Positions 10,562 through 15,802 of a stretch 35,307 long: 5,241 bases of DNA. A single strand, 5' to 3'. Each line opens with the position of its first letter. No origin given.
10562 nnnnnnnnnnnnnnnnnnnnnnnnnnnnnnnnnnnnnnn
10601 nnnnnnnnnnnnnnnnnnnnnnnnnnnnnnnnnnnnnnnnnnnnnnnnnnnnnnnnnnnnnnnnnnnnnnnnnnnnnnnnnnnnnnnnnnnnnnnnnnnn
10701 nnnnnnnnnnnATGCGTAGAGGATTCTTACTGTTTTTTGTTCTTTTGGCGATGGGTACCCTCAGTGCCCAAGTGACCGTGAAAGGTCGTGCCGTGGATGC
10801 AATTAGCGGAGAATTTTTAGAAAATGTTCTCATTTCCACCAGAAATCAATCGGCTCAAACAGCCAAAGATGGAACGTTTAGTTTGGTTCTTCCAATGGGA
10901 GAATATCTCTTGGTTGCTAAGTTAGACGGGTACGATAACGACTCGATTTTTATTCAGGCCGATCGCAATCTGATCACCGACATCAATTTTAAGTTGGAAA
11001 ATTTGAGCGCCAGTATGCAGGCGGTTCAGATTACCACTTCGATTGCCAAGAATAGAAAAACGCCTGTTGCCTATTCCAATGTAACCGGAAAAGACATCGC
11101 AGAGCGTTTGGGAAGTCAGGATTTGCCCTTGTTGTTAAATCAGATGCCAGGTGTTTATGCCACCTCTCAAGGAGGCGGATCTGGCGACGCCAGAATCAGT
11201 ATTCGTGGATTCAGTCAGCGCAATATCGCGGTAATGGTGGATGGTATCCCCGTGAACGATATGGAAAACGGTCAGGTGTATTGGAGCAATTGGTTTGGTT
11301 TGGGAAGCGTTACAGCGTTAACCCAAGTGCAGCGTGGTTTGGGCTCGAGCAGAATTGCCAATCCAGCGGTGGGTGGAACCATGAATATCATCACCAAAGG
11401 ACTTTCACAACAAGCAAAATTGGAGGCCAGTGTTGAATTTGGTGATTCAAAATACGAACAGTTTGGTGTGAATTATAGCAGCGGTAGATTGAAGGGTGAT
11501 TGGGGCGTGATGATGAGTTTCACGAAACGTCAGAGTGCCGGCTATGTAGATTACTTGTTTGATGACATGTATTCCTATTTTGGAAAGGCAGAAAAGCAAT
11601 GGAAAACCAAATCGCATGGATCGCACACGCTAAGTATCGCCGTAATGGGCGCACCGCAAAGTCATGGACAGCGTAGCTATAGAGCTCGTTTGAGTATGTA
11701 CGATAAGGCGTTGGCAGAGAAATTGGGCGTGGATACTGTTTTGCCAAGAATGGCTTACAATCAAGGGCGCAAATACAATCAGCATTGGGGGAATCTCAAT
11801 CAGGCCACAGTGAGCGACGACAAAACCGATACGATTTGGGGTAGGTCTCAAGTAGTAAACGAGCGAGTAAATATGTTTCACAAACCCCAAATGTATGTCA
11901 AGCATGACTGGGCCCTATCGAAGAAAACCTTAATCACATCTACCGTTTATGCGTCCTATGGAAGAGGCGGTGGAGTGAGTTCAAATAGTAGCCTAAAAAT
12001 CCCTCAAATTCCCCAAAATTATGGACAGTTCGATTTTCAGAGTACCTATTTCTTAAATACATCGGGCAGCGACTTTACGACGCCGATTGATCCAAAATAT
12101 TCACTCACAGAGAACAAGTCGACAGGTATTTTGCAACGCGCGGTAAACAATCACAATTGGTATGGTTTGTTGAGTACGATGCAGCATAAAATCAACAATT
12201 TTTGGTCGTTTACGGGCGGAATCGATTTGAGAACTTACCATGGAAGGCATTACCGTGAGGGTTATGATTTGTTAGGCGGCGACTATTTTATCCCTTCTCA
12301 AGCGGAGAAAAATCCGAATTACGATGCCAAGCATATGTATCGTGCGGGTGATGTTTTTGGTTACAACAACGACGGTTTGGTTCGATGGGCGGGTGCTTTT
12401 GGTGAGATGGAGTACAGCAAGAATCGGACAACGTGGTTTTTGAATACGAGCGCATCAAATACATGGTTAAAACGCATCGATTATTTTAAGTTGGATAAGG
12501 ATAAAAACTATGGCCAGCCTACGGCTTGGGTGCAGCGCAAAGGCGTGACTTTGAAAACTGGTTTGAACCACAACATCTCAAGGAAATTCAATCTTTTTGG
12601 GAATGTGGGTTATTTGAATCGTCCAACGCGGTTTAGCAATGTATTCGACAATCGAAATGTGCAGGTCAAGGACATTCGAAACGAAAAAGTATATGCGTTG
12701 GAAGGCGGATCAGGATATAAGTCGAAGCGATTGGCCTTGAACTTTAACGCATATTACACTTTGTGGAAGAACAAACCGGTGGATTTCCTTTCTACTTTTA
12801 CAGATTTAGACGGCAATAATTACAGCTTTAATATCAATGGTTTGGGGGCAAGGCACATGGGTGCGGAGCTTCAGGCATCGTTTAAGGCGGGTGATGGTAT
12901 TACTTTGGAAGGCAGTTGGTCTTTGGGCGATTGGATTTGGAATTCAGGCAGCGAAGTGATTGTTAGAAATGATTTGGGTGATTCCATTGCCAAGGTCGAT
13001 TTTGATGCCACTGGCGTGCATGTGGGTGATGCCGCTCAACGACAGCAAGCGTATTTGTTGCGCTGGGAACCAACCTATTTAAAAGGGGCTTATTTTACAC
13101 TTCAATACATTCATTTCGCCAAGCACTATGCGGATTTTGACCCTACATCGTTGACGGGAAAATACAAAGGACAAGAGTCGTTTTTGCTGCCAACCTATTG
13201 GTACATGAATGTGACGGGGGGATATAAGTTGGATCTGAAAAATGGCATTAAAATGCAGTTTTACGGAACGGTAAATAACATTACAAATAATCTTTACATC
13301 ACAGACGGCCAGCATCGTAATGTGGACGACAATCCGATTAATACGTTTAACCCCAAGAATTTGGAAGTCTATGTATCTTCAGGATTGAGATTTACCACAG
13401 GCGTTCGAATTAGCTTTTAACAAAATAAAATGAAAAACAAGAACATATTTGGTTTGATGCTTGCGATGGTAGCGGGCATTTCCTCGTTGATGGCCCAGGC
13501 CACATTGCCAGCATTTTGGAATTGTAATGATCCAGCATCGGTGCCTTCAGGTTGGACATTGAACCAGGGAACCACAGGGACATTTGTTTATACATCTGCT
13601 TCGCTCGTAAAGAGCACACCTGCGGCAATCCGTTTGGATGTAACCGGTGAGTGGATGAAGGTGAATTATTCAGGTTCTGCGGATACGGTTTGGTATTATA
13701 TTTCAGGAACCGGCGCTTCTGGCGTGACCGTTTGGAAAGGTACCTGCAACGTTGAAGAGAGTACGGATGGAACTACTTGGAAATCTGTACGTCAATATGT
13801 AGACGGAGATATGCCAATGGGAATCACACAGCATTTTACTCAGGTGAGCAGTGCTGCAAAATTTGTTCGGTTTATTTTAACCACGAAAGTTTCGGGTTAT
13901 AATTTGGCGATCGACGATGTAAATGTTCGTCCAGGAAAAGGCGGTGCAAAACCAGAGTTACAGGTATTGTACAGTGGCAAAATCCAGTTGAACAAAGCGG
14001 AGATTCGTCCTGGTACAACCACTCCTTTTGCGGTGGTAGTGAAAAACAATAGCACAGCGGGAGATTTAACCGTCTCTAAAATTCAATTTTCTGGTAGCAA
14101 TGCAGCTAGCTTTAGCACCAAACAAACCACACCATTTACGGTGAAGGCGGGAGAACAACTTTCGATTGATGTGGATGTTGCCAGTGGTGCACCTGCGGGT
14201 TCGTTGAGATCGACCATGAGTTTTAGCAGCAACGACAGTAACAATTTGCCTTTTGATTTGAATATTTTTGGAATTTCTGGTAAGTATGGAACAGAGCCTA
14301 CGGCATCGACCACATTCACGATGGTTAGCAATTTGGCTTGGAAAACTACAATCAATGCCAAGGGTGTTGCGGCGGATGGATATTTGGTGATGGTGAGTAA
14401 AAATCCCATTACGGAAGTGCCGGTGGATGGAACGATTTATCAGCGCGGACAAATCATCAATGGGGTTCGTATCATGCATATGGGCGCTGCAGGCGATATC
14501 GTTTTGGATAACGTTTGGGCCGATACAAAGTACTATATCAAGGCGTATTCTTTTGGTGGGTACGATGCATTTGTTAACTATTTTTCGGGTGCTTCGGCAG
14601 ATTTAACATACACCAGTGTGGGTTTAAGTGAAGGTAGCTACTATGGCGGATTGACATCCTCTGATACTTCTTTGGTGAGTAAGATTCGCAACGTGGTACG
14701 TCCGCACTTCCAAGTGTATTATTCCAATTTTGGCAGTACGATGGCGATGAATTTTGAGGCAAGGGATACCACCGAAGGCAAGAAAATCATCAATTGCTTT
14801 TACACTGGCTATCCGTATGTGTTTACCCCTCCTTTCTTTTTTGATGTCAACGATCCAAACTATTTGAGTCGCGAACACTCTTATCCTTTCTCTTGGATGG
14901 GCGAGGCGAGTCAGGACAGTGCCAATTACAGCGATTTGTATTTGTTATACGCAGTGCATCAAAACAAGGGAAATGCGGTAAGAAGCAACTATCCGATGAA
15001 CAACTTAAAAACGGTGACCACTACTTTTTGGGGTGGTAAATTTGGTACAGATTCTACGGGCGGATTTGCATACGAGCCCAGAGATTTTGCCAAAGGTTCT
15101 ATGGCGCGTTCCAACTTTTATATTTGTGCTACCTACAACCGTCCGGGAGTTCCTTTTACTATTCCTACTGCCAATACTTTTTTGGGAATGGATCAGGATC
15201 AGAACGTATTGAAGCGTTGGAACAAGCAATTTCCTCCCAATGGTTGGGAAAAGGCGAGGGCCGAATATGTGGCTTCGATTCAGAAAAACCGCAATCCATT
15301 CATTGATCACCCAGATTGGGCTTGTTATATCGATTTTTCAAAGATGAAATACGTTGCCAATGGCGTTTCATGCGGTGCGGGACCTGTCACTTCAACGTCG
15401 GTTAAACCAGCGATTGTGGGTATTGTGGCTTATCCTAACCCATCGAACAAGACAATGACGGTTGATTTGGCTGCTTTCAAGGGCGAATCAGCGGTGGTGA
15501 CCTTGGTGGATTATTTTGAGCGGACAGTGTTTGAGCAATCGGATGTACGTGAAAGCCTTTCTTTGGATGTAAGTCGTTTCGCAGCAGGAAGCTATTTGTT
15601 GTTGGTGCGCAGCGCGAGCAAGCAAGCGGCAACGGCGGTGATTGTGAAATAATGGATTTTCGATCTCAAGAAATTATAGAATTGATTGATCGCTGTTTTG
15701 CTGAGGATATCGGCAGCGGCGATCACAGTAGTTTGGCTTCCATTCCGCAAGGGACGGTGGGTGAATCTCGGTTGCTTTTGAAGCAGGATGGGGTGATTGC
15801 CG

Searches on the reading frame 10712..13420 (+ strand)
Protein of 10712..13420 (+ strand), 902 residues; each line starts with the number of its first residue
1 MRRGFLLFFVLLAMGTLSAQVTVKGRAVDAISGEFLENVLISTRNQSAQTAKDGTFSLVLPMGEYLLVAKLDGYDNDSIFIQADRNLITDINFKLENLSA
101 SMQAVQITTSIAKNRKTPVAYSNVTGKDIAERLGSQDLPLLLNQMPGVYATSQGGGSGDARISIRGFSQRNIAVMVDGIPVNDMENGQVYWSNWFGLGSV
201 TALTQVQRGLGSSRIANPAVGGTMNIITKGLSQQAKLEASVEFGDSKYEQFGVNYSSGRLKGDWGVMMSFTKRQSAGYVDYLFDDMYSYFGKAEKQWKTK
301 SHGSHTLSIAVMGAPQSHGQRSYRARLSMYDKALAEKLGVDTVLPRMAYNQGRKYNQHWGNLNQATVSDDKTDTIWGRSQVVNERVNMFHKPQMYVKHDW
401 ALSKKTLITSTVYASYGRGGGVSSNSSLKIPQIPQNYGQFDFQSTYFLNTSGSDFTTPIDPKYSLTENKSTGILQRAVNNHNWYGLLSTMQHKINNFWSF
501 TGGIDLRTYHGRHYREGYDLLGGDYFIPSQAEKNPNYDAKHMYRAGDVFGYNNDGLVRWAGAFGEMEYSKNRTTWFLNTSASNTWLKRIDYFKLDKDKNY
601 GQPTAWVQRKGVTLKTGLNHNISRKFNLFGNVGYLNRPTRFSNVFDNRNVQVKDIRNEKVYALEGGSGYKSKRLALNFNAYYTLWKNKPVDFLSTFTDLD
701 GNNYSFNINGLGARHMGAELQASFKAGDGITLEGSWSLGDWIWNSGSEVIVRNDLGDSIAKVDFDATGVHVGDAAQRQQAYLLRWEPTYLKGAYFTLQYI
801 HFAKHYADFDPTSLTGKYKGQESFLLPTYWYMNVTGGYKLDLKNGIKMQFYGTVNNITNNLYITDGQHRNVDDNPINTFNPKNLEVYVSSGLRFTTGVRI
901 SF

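Call 16: search_protein_families(library=pfam, proteins=[window:10712-13420:+], max_evalue=0.0001)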
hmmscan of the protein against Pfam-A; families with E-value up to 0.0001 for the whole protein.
window:10712-13420:+ (902 aa): 2 families
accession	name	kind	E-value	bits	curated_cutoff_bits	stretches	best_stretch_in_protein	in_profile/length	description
PF07715.20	Plug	-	1.3e-14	55.1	23.9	1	114-193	2-79/107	TonB-dependent Receptor Plug Domain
PF13715.12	CarbopepD_reg_2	-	2.2e-08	34.5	32.2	1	23-106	1-87/88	CarboxypepD_reg-like domain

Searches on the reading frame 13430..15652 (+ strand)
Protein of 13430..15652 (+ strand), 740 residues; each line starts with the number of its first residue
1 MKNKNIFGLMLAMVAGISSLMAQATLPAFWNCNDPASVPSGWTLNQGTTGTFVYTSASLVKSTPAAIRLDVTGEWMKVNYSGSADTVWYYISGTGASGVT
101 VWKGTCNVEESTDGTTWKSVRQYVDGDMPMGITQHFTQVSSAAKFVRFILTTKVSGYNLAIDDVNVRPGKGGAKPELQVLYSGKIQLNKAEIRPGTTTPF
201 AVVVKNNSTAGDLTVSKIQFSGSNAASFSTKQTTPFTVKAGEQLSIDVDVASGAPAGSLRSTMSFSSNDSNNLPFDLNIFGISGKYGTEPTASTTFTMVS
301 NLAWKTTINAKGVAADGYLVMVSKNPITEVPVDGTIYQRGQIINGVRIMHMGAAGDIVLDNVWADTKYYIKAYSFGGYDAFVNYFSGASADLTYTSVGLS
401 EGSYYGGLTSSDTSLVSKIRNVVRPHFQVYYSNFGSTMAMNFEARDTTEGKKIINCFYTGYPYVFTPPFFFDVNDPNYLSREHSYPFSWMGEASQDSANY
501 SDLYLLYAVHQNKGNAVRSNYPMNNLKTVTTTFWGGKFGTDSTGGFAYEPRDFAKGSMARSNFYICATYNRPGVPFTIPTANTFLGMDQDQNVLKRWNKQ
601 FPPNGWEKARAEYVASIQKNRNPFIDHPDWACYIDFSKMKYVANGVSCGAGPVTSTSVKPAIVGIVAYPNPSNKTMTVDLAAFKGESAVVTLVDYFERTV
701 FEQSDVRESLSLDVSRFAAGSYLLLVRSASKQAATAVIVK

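Call 17: search_protein_families(library=pfam, proteins=[window:13430-15652:+], max_evalue=0.0001)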
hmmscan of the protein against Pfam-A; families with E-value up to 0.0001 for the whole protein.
window:13430-15652:+ (740 aa): 2 families
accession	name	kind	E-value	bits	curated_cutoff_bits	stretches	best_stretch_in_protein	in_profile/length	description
PF04231.19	Endonuclease_1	-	8.8e-24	85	25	1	479-628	75-234/235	Endonuclease I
PF18962.6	Por_Secre_tail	-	1e-07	32.5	27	1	668-738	2-74/75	Secretion system C-terminal sorting domain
